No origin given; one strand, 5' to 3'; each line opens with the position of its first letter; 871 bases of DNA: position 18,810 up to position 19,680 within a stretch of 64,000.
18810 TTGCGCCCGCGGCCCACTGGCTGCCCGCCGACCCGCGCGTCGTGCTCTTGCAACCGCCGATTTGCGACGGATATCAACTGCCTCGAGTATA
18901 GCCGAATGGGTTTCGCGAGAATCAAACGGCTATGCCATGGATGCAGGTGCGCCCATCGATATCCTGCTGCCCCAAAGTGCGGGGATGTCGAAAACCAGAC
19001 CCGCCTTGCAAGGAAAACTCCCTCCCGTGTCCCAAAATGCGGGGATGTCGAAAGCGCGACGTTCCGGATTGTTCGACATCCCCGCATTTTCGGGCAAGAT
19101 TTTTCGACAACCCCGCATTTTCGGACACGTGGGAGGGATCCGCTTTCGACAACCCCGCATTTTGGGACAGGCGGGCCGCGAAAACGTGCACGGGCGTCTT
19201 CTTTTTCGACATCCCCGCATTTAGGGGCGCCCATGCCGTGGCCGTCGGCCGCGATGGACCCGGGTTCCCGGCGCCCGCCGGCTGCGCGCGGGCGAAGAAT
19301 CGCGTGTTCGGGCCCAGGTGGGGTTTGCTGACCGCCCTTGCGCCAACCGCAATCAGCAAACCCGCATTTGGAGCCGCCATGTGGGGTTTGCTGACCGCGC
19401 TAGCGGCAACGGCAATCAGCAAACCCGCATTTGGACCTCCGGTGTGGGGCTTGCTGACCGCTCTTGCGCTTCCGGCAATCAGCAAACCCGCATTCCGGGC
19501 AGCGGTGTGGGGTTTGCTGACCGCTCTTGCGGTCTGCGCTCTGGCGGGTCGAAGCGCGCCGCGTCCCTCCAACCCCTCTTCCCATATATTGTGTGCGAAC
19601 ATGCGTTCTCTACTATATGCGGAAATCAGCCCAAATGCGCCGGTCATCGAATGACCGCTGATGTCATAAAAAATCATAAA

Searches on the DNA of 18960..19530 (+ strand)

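Call 41: search_dna_similar(query=window:18960-19530:+, collection=phages, mode=distant, max_evalue=0.001)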
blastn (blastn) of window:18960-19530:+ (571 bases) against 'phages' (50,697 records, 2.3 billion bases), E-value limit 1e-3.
No match.

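Call 69: search_dna_similar(query=window:18960-19240:+, collection=plasmids, mode=distant, max_evalue=0.01)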
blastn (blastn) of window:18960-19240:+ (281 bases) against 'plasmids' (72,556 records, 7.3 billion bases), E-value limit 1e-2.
No match.
